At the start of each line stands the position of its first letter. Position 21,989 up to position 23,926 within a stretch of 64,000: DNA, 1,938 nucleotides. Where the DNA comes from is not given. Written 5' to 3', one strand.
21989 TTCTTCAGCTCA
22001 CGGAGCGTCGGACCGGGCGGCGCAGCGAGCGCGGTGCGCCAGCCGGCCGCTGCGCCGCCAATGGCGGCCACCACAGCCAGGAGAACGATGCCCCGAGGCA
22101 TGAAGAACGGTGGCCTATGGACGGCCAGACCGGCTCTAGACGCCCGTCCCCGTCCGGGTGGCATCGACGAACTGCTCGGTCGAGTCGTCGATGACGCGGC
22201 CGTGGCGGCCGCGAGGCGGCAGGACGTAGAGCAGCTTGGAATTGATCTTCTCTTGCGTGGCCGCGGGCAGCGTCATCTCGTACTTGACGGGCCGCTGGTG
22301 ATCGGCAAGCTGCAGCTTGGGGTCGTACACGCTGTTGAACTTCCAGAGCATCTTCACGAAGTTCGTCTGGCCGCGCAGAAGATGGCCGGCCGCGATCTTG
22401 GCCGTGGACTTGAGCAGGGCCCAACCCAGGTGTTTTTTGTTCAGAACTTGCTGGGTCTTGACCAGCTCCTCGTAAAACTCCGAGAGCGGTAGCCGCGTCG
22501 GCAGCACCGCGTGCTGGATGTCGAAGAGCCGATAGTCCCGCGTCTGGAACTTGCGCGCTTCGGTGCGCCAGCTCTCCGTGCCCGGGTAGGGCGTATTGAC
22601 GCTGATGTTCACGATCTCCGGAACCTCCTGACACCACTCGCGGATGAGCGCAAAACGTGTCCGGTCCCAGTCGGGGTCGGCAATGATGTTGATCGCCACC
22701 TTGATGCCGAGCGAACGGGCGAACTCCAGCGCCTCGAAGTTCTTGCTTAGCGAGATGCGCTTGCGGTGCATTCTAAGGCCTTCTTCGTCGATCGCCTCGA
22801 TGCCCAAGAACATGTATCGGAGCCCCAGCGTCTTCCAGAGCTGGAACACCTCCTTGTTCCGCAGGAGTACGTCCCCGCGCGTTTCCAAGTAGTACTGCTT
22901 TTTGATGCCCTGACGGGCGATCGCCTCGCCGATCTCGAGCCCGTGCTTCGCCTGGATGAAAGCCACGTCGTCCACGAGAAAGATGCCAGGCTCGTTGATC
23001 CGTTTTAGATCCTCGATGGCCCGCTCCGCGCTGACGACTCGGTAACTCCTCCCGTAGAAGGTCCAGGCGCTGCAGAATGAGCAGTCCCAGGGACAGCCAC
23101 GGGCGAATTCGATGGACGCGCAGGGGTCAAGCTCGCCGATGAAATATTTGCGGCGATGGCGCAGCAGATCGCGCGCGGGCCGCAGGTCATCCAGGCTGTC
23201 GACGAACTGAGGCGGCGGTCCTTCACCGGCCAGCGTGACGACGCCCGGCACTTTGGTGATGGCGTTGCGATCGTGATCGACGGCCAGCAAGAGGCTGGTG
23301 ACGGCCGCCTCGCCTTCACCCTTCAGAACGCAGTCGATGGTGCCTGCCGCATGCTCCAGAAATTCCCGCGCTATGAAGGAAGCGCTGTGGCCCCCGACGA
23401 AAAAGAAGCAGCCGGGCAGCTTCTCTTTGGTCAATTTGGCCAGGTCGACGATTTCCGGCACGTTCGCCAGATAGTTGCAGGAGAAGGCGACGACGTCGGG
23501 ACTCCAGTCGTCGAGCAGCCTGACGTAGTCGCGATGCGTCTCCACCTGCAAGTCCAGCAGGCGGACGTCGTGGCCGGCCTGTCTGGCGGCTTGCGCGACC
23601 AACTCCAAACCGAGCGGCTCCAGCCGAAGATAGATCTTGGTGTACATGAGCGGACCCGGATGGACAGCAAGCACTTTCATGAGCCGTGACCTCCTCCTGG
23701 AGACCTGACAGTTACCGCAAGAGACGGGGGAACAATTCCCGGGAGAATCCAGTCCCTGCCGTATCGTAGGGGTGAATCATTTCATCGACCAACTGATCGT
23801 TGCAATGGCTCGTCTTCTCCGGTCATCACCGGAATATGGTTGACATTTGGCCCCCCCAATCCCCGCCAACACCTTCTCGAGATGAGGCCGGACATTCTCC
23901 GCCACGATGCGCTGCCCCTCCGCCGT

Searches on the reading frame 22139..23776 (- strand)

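Call 59: search_protein_families(library=pfam, proteins=[window:22139-23776:-], max_evalue=0.00001)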
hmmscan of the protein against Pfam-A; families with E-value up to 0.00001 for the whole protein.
window:22139-23776:- (546 aa): 2 families
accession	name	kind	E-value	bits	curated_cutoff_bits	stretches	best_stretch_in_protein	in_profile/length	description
PF02310.24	B12-binding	-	1.8e-24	86.3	32.1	1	46-162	6-120/121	B12 binding domain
PF04055.27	Radical_SAM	-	7.8e-18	65.6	29.5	1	222-371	1-155/166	Radical SAM superfamily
